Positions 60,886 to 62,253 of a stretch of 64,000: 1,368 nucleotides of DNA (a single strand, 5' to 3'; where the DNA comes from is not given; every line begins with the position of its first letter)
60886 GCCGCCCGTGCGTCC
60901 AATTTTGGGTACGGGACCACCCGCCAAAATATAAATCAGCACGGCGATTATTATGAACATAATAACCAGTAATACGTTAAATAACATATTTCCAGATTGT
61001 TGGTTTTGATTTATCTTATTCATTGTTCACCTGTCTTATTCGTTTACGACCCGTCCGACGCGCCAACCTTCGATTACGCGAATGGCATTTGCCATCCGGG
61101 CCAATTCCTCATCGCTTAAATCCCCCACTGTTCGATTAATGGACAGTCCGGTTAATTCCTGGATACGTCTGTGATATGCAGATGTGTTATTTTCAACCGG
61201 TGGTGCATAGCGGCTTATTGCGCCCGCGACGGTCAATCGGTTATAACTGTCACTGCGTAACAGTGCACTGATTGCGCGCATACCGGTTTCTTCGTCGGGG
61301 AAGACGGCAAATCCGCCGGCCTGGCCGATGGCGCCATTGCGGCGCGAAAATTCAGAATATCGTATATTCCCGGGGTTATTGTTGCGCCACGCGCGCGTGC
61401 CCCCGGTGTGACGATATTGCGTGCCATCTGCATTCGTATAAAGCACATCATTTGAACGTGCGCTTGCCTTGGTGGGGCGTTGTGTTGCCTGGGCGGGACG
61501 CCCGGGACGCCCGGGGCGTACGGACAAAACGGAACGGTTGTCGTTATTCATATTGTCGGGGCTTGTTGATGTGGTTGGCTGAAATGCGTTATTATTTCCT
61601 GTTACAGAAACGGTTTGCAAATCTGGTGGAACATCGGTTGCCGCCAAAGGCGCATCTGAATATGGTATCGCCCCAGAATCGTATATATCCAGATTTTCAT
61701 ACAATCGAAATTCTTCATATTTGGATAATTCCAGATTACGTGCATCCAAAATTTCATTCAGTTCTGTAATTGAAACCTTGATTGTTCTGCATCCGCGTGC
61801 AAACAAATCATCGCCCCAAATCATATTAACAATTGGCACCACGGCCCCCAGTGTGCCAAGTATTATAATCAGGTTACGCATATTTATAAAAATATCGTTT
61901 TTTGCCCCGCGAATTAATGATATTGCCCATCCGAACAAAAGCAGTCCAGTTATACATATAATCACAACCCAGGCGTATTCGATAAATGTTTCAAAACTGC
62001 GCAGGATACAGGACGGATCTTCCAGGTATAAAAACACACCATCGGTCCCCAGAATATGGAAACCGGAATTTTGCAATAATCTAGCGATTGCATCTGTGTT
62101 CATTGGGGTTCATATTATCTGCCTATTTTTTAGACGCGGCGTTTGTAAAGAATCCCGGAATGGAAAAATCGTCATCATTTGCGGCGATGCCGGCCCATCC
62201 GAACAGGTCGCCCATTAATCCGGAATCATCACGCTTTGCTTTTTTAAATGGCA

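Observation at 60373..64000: Tight minus-strand operon of three unknown proteins, with a duplicated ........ C-terminal domain, next to zauP-zapA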

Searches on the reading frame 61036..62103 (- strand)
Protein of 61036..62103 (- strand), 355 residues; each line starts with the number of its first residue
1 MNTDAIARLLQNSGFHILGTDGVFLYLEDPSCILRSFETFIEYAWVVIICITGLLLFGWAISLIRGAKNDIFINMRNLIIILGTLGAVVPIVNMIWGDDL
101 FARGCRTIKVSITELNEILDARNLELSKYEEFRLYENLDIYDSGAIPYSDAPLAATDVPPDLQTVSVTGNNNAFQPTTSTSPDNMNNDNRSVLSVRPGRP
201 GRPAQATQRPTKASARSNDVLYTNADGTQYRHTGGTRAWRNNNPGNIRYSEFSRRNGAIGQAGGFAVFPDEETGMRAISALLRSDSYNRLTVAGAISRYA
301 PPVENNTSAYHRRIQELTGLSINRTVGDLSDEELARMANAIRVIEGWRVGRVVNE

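Call 7: search_protein_families(library=pfam, proteins=[window:61036-62103:-], max_evalue=1)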
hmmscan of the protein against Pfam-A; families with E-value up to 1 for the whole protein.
window:61036-62103:- (355 aa): 2 families
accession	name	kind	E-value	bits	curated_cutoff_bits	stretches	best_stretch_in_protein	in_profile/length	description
PF20312.3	DUF6608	-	0.025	14.9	24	1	37-89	70-122/131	Family of unknown function (DUF6608)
PF10531.15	SLBB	-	0.025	14.8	27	1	242-270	9-37/55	SLBB domain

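Call 8: search_protein_families(library=ncbifam, proteins=[window:61036-62103:-], max_evalue=1)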
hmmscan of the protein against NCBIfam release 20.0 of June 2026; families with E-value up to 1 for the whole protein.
window:61036-62103:- (355 aa): 1 family
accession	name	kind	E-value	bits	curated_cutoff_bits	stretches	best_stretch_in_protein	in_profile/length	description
NF010139.1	PRK13614.1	equivalog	0.096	11.1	802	1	160-228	334-402/572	lipoprotein LpqB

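Call 9: search_protein_families(library=phrogs, proteins=[window:61036-62103:-], max_evalue=1)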
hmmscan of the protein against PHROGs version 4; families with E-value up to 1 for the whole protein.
window:61036-62103:- (355 aa): 4 families
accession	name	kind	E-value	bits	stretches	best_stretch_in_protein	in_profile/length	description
phrog_873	-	head and packaging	1.7e-22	80.6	1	233-346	352-470/1277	endolysin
phrog_2276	-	tail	1e-12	48.6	1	202-326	474-577/673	tail length tape measure protein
phrog_7694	-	unknown function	2.7e-10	40.7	1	227-342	494-612/675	-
phrog_7182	-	other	3.3e-07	29.9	1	236-346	658-780/1228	tail injection transglycosylase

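Call 10: search_solved_structures(query=window:61036-62103:-, max_evalue=10, show_alignments=2)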
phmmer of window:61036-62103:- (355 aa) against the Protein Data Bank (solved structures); distinct sequences matched with E-value up to 10: 4.
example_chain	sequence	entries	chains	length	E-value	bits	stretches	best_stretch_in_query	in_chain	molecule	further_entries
9vvp_L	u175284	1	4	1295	1.6e-11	47.2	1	236-343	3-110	Gp29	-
7q47_A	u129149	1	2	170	0.00016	24.2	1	236-336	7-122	Endolysin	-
1jmu_A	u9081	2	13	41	1.2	11.4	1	162-183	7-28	PROTEIN MU-1 | Mu1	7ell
9umg_F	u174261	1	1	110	2.5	10.4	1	39-92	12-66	Vacuole transporter chaperone complex subunit 5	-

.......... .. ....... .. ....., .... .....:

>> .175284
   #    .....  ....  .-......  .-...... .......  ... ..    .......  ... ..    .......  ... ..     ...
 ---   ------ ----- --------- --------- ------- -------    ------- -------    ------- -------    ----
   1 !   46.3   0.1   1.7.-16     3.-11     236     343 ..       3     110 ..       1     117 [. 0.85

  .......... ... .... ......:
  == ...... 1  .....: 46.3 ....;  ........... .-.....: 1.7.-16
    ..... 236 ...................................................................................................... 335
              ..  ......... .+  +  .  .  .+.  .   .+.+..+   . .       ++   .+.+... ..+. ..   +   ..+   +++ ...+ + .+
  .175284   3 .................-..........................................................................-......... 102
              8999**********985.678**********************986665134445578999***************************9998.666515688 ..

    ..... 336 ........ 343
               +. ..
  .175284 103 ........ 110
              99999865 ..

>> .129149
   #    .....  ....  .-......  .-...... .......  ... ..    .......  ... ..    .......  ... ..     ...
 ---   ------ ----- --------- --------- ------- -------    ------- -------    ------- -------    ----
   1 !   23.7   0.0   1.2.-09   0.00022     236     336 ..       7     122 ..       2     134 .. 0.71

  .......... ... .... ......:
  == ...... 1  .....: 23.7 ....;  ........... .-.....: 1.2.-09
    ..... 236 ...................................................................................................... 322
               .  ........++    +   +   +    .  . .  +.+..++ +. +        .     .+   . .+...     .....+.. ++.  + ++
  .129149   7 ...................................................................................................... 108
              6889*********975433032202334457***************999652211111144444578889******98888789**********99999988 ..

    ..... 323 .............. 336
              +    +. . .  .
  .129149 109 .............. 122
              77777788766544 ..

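Call 11: find_homologous_proteins(query=window:61036-62103:-)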
Query window:61036-62103:- (355 aa): 1012 proteins with E <= 0.001 among 7844 candidates; the best 120 are listed.
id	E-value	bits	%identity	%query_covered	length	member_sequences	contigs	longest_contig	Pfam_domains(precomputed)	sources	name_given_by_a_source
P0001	2.3e-234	795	100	100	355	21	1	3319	-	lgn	-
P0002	1.4e-210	717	90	100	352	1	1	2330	-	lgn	-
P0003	8.3e-172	589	74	100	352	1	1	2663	-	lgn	-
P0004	1.1e-170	585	72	100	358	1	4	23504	-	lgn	-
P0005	3.5e-170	584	73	99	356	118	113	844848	-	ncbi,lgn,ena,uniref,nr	ncbi:MAG TPA: hypothetical protein IAD02_01440 [Candidatus Enterousia intestinigallinarum]|uniref:Un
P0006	2.9e-169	581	73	100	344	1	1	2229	-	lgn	-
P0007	4.0e-168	577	72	100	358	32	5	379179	-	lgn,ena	-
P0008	1.9e-166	572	72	99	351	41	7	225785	-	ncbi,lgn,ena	-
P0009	5.9e-166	570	71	100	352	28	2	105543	-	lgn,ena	-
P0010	1.3e-165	569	72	100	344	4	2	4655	-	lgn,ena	-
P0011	4.3e-165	567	72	99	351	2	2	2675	-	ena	-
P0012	5.5e-162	557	70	99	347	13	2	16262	-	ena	-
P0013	8.5e-162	556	70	100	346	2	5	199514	-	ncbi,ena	-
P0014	2.3e-161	555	70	100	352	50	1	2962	-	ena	-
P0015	2.1e-160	552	70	100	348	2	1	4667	-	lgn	-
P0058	2.9e-122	426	57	99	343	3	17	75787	-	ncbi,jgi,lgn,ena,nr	ncbi:MAG: hypothetical protein E7011_04235 [Alphaproteobacteria bacterium]|nr:hypothetical protein [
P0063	1.2e-121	424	68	44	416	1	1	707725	-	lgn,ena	-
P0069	3.2e-121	423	50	100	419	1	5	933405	-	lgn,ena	-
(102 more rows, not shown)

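Call 14: find_encoding_contigs(protein=P0005, flank=10000, max_places=3)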
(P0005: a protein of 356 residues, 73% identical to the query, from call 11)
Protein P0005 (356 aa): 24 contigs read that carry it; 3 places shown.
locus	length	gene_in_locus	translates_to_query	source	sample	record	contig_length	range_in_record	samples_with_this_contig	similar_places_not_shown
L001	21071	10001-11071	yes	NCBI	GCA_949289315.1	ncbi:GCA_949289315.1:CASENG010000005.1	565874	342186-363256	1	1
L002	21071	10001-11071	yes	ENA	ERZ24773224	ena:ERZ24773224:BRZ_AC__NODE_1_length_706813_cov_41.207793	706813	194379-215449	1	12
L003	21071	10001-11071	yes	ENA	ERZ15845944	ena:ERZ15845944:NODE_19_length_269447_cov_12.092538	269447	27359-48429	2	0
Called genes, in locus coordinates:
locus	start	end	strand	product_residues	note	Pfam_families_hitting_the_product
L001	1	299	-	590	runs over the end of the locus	PF06100:MCRA, PF13450:NAD_binding_8 (weak)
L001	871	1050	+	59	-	PF00471:Ribosomal_L33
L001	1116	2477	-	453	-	PF14559:TPR_19 (faint), PF24575:TPR_Slam (weak), PF04575:SlipAM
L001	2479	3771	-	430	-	-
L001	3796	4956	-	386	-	-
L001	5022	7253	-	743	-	PF00521:DNA_topoisoIV, PF03989:DNA_gyraseA_C (faint)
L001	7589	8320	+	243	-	-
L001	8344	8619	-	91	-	PF05164:ZapA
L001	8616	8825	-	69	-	-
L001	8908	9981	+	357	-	-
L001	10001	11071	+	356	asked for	-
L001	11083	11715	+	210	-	-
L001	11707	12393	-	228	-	PF04002:RadC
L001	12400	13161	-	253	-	PF00557:Peptidase_M24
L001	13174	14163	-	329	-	-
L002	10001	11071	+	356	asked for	-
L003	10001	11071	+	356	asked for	-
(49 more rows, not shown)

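Call 17: find_encoding_contigs(protein=P0069, flank=8000, max_places=2)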
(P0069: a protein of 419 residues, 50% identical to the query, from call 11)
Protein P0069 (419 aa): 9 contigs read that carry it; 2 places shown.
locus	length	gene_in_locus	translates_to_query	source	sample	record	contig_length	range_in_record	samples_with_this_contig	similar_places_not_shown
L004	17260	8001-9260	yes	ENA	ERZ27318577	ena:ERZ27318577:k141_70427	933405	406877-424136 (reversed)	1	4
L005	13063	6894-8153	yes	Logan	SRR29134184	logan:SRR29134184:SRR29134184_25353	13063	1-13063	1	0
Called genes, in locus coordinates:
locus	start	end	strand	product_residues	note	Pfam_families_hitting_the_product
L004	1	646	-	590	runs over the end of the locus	PF06100:MCRA, PF13450:NAD_binding_8 (faint)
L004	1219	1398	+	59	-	PF00471:Ribosomal_L33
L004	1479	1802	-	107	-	-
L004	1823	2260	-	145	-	-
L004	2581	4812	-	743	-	PF00521:DNA_topoisoIV, PF03989:DNA_gyraseA_C (faint)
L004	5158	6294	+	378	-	-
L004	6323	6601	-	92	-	PF05164:ZapA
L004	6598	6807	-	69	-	-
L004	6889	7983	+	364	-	-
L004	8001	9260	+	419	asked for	-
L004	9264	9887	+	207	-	-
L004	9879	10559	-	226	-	PF20582:UPF0758_N (weak), PF04002:RadC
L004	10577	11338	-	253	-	PF00557:Peptidase_M24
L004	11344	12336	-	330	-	-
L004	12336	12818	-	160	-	-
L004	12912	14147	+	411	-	-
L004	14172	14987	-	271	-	-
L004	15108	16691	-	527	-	PF00501:AMP-binding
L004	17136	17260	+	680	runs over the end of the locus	PF03477:ATP-cone, PF13597:NRDD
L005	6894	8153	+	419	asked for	-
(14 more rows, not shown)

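Call 18: find_encoding_contigs(protein=P0063, flank=8000, max_places=2)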
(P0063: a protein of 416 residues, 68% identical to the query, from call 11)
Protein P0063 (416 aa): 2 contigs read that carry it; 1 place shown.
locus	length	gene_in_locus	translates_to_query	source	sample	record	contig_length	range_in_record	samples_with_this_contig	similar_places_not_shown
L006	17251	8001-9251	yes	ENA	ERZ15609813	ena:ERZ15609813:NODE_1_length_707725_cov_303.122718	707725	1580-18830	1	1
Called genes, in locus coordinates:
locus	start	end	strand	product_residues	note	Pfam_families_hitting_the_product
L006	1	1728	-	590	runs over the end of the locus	PF06100:MCRA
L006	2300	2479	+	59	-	PF00471:Ribosomal_L33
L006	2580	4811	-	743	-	PF00521:DNA_topoisoIV, PF03989:DNA_gyraseA_C (faint)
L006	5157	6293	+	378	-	-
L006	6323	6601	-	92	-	PF05164:ZapA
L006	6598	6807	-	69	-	-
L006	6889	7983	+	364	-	-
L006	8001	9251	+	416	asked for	-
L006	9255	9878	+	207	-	-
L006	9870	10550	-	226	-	PF20582:UPF0758_N (weak), PF04002:RadC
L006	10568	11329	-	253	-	PF00557:Peptidase_M24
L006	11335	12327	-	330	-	-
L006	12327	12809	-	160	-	-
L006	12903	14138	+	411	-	-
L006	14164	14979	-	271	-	-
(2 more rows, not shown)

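Call 19: find_encoding_contigs(protein=P0058, flank=8000, max_places=2)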
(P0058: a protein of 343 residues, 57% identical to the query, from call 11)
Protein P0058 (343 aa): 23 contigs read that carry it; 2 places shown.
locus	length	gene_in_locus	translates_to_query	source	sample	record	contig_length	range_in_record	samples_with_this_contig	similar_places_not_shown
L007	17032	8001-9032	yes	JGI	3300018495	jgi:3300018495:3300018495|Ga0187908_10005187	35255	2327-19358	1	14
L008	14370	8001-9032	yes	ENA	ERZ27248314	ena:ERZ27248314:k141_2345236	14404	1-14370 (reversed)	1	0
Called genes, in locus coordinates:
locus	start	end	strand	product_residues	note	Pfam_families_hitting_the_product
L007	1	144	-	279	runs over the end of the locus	PF17930:LpxI_N, PF06230:LpxI_C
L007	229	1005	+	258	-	-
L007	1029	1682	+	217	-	PF13505:OMP_b-brl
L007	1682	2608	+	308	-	PF05958:tRNA_U5-meth_tr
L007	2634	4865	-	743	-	PF00521:DNA_topoisoIV, PF03989:DNA_gyraseA_C (faint)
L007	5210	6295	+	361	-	-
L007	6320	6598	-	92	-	PF05164:ZapA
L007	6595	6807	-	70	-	-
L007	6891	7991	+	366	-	-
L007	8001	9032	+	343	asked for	-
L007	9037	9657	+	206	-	-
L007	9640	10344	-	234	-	PF04002:RadC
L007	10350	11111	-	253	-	PF00557:Peptidase_M24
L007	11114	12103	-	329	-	-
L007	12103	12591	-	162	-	-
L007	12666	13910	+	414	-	-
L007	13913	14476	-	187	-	-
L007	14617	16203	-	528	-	PF00501:AMP-binding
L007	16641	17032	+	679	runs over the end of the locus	PF03477:ATP-cone, PF13597:NRDD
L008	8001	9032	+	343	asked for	-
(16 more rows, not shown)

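Call 47: predict_structure(alignment_id=A3)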
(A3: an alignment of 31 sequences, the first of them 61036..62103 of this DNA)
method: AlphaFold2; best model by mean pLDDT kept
length: 355 residues; sequences in the alignment: 31
mean_pLDDT: 63.7   pTM: 0.41
mean pLDDT of the five models: 63.7, 61.4, 57.9, 57.2, 55.3
residues with pLDDT >= 90: 24; 70-90: 107; 50-70: 132; < 50: 92
segments of 3 or more residues with pLDDT < 50: 96-104, 128-206
pLDDT, mean of each block of 10 residues (from residue 1): 59 62 64 56 67 69 57 64 60 51 54 63 52 36 39 41 38 32 30 32 51 82 87 65 72 87 83 88 88 84 64 90 92 91 74 79
secondary structure, 60 per line:
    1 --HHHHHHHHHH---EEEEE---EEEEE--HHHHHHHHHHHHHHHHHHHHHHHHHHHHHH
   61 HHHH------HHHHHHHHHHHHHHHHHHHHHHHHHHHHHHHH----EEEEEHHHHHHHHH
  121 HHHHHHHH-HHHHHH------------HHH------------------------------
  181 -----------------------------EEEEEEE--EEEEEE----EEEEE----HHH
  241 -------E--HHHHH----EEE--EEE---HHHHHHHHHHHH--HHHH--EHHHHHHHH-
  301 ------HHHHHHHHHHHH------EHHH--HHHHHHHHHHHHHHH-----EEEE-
elements in order: H3-12 E16-20 E24-28 H31-64 H71-102 E107-111 H112-128 H130-135 E210-216 E219-224 E229-233 H251-255 E260-262 E265-267 H271-282 H285-288 H292-299 H307-318 H331-345 E351-354

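Call 70: search_protein_families(library=pfam, proteins=[L004:5158-6294:+], max_evalue=0.01)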
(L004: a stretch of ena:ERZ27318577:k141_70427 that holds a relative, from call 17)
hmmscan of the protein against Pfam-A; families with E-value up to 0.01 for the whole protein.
L004:5158-6294:+ (378 aa): 0 families

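Call 95: fold_search(model_id=the predicted structure, library=pdb)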
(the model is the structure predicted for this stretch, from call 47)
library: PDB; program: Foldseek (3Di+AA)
matches with E <= 10: 315; with E <= 0.001: 1
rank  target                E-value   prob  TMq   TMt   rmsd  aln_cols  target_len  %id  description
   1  7q47_A                1.4e-04  1.00  0.25  0.50   3.4       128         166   28  Endolysin from bacteriophage Enc34, catalytic domain (released 2021-11-17)
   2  2hkj                  5.2e-02  0.69  0.16  0.13  18.3       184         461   11  Topoisomerase VI-B bound to radicicol (released 2006-08-29)
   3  1mu5                  6.9e-02  0.93  0.16  0.13  15.0       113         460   15  Structure of topoisomerase subunit (released 2003-01-07)
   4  1z5a_B                7.8e-02  0.96  0.17  0.14  14.4       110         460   17  Topoisomerase VI-B, ADP-bound dimer form (released 2005-06-14)
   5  1q39                  7.8e-02  0.91  0.20  0.27  10.5       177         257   15  Crystal structure of the DNA repair enzyme endonuclease-VIII (Nei) from E. coli: The WT enzyme at 2.8 resolution. (released 2004-08-03)
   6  2oq4_A                8.2e-02  0.77  0.16  0.22  10.8       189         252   12  Crystal structure of the DNA repair enzyme endonuclease-VIII (Nei) from E. coli (E2Q) in complex with AP-site containi (released 2008-02-26)
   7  1mx0_C                9.2e-02  0.99  0.17  0.13   4.4        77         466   22  Structure of topoisomerase subunit (released 2003-01-07)
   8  1q3c                  9.2e-02  0.91  0.21  0.28   8.2       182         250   14  Crystal structure of the DNA repair enzyme endonuclease-VIII (Nei) from E. coli: The E2A mutant at 2.3 resolution. (released 2004-08-03)
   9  6fbu_A                1.2e-01  0.82  0.19  0.26  12.9       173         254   16  Crystal structure of the DNA repair enzyme endonuclease-VIII (Nei) from E. coli (E2Q) in complex with AP-site containi (released 2019-01-30)
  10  2opf_A                1.3e-01  0.77  0.18  0.24  12.9       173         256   15  Crystal structure of the DNA repair enzyme endonuclease-VIII (Nei) from E. coli (R252A) in complex with AP-site contai (released 2008-02-26)
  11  1mx0_B                1.4e-01  0.98  0.16  0.13   4.6        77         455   21  Structure of topoisomerase subunit (released 2003-01-07)
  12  2oq4_B                1.4e-01  0.75  0.18  0.25  13.1       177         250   15  Crystal structure of the DNA repair enzyme endonuclease-VIII (Nei) from E. coli (E2Q) in complex with AP-site containi (released 2008-02-26)
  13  3w0f                  1.4e-01  0.54  0.14  0.20  13.9       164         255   11  Crystal structure of mouse Endonuclease VIII-LIKE 3 (mNEIL3) (released 2013-01-16)
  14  1mx0_D                1.5e-01  0.98  0.17  0.13   4.6        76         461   21  Structure of topoisomerase subunit (released 2003-01-07)
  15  7v2l_W                1.5e-01  0.98  0.16  0.21   3.5        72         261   19  T.thermophilus 30S ribosome with KsgA, class K1k2 (released 2022-04-06)
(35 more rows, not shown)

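Call 96: search_solved_structures(query=L004:5158-6294:+, max_evalue=10)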
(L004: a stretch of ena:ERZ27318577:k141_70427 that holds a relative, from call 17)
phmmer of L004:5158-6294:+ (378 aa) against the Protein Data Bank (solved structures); distinct sequences matched with E-value up to 10: 2.
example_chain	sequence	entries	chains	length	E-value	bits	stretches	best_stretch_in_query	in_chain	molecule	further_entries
5j6g_A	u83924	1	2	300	1.7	10.8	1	228-318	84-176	H-2 class I histocompatibility antigen, Q10 alpha chain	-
5j6h_A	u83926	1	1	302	1.8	10.8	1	228-318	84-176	H-2 class I histocompatibility antigen, Q10 alpha chain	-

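Call 111: search_protein_families(library=padloc, proteins=[window:61036-62103:-], max_evalue=0.01)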
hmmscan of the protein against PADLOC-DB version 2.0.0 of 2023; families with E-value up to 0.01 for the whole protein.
window:61036-62103:- (355 aa): 0 families
